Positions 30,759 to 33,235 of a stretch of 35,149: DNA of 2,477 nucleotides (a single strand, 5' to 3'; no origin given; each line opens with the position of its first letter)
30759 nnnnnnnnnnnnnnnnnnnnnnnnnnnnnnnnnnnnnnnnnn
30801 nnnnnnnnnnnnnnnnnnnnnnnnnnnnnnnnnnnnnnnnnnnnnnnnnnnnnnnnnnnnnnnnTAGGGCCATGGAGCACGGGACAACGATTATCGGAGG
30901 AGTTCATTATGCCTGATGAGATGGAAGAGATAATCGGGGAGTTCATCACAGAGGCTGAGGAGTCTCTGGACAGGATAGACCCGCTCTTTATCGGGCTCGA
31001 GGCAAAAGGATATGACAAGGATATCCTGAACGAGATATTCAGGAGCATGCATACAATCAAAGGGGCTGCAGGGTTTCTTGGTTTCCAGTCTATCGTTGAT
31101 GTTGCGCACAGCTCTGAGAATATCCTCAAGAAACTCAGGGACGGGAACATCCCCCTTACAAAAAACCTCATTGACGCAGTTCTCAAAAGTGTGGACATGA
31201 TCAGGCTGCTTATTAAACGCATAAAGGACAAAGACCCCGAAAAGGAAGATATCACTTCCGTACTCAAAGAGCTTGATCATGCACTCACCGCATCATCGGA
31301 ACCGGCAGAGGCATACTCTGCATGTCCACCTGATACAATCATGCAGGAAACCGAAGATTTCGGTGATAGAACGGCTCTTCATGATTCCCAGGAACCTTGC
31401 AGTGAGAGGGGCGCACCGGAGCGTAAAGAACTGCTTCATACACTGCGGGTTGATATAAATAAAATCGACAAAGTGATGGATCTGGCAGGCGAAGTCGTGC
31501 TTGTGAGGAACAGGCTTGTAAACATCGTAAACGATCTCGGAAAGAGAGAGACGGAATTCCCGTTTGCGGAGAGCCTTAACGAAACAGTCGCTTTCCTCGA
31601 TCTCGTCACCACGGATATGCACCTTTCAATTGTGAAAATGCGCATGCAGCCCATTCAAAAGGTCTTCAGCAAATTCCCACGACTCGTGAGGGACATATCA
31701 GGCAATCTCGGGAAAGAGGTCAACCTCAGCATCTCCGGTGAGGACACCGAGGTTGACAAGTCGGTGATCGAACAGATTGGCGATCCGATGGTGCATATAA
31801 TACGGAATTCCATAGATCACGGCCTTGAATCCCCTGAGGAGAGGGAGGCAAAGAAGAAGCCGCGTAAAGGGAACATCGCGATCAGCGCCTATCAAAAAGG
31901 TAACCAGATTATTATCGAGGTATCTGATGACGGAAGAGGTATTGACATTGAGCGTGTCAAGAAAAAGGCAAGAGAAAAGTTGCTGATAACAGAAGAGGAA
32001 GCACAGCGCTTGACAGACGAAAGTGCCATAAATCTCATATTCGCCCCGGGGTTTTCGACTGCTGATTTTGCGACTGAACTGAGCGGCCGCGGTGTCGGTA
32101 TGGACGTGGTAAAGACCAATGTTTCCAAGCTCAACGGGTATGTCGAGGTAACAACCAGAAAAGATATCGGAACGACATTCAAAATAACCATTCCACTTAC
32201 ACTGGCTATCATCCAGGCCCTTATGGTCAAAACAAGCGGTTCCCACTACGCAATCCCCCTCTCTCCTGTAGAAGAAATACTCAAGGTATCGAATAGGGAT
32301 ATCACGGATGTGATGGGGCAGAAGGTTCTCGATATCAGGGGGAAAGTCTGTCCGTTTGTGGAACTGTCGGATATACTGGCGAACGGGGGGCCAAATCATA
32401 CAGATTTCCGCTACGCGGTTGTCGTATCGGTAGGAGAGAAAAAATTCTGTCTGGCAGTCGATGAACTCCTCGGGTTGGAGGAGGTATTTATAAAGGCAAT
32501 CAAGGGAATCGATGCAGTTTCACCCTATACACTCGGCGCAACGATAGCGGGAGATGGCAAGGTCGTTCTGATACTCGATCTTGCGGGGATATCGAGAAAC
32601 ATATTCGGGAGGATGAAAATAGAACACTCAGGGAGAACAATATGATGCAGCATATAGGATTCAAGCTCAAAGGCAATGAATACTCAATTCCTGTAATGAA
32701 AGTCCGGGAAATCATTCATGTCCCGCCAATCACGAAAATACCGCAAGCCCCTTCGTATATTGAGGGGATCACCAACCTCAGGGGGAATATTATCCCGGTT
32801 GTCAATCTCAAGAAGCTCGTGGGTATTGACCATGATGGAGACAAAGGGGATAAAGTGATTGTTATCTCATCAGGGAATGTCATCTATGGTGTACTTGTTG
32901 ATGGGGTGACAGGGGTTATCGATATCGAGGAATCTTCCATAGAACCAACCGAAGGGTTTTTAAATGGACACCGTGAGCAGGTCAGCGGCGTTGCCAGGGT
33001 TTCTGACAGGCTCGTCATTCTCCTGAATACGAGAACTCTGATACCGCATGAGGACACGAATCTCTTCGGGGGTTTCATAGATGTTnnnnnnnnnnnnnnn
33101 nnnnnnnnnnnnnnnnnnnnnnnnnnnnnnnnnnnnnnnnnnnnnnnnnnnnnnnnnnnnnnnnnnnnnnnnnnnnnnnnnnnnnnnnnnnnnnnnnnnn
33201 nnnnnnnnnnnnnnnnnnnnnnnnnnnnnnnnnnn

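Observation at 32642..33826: Single polypeptide fusing a CheW coupling domain to a CheZ-type CheY-P phosphatase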

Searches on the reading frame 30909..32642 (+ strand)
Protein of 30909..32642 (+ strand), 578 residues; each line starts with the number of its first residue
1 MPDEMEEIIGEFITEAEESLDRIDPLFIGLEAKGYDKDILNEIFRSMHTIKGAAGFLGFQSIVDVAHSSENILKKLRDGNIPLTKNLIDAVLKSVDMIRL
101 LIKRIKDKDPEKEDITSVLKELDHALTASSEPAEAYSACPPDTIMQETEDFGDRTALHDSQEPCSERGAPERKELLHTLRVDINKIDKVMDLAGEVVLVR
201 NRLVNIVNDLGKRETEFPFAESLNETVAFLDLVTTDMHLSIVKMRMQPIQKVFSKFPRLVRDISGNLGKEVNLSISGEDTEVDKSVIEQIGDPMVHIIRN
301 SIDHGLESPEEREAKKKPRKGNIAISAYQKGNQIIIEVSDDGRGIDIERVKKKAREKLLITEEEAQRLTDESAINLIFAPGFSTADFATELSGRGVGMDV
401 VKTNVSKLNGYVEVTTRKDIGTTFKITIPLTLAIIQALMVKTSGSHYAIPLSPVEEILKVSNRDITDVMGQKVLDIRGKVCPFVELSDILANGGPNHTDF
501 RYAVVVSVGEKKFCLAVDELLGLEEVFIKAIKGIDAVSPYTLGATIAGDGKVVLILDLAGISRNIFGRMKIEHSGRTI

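Call 3: search_protein_families(library=pfam, proteins=[window:30909-32642:+], max_evalue=0.01)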
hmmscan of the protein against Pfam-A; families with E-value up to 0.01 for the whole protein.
window:30909-32642:+ (578 aa): 4 families
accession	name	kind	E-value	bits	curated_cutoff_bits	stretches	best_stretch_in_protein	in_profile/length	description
PF01584.24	CheW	-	7.3e-25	87.6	23.5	1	436-563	1-135/138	CheW-like domain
PF02518.31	HATPase_c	-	1.1e-17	64.9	26.4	1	293-431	5-110/111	Histidine kinase-, DNA gyrase B-, and HSP90-like ATPase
PF01627.28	Hpt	-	2.9e-15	56.7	24.6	1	7-98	1-81/84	Hpt domain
PF02895.20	H-kinase_dim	-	1.3e-13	51.7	23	1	177-244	2-68/68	Signal transducing histidine kinase, homodimeric domain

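Call 47: search_protein_families(library=ncbifam, proteins=[window:30909-32642:+], max_evalue=0.00001)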
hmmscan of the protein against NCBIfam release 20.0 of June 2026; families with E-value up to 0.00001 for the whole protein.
window:30909-32642:+ (578 aa): 14 families
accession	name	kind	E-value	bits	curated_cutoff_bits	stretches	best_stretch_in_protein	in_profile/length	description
NF041336.1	CheA_Halo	equivalog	9.2e-124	414.5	950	2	158-559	273-664/666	chemotaxis protein CheA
NF007835.0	PRK10547.1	equivalog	4.8e-109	365.8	793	2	161-561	262-656/670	chemotaxis protein CheA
NF008298.1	PRK11086.1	subfamily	6.6e-12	44.6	520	1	371-430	471-525/529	DcuS/MalK family sensor histidine kinase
NF011874.0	PRK15347.1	equivalog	7.3e-09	34.2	852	0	354-432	541-616/921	two component system sensor kinase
NF010411.0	PRK13837.1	equivalog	6.8e-08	31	647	1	370-434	620-679/828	two-component system VirA-like sensor kinase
NF047874.1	MASE3_PAS_HK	subfamily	1.2e-07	31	560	0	388-434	583-629/655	MASE3 domain-containing sensor histidine kinase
NF046044.1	PnpS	equivalog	2e-07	30.4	400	0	391-429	352-390/390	two-component system histidine kinase PnpS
NF041947.1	LuxQ_Vibrio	equivalog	4.2e-07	28.2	1200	1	346-437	611-703/843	quorum-sensing autoinducer 2 sensor kinase/phosphatase LuxQ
NF007004.0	PRK09467.1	equivalog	5.9e-07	28.7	415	0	370-431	377-437/440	two-component system sensor histidine kinase EnvZ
NF007688.0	PRK10364.1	equivalog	6.7e-07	28.4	479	0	373-431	399-452/460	two-component system sensor histidine kinase ZraS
TIGR02956.1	TMAO_torS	equivalog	1.5e-06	26.6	676.5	0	372-478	625-725/967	TMAO reductase system sensor histidine kinase/response regulator TorS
NF008302.0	PRK11091.1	equivalog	1.6e-06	26.6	838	0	358-433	431-508/779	aerobic respiration two-component sensor histidine kinase ArcB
NF008468.0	PRK11360.1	equivalog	2.1e-06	26.4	646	0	370-431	553-609/616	two-component system sensor histidine kinase AtoS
NF038334.1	malate_HK_MalK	exception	2.2e-06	26.6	800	0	375-430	475-525/533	malate sensor histidine kinase MalK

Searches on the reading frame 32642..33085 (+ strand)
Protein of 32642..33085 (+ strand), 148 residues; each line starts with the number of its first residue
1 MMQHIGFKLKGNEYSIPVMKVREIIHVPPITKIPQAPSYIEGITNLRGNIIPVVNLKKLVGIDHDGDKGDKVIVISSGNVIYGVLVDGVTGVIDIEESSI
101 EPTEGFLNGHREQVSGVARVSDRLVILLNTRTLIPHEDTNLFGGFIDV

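Call 33: search_solved_structures(query=window:32642-33085:+, max_evalue=0.00001, show_alignments=3)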
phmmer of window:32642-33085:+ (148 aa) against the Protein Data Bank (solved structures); distinct sequences matched with E-value up to 0.00001: 6.
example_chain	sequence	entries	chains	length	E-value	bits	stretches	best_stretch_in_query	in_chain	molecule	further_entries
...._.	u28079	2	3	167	4.7e-22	81.9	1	5-141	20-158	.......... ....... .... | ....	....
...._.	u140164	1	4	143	9.3e-22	81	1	5-138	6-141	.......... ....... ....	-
2qdl_A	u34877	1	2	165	2.5e-21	79.6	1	6-133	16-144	Chemotaxis signal transduction protein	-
3ja6_A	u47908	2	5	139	2.3e-17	66.7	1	6-134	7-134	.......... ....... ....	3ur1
1k0s_A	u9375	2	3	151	2.9e-17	66.4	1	6-134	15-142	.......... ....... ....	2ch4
4jpb_W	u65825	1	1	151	3e-17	66.3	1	6-134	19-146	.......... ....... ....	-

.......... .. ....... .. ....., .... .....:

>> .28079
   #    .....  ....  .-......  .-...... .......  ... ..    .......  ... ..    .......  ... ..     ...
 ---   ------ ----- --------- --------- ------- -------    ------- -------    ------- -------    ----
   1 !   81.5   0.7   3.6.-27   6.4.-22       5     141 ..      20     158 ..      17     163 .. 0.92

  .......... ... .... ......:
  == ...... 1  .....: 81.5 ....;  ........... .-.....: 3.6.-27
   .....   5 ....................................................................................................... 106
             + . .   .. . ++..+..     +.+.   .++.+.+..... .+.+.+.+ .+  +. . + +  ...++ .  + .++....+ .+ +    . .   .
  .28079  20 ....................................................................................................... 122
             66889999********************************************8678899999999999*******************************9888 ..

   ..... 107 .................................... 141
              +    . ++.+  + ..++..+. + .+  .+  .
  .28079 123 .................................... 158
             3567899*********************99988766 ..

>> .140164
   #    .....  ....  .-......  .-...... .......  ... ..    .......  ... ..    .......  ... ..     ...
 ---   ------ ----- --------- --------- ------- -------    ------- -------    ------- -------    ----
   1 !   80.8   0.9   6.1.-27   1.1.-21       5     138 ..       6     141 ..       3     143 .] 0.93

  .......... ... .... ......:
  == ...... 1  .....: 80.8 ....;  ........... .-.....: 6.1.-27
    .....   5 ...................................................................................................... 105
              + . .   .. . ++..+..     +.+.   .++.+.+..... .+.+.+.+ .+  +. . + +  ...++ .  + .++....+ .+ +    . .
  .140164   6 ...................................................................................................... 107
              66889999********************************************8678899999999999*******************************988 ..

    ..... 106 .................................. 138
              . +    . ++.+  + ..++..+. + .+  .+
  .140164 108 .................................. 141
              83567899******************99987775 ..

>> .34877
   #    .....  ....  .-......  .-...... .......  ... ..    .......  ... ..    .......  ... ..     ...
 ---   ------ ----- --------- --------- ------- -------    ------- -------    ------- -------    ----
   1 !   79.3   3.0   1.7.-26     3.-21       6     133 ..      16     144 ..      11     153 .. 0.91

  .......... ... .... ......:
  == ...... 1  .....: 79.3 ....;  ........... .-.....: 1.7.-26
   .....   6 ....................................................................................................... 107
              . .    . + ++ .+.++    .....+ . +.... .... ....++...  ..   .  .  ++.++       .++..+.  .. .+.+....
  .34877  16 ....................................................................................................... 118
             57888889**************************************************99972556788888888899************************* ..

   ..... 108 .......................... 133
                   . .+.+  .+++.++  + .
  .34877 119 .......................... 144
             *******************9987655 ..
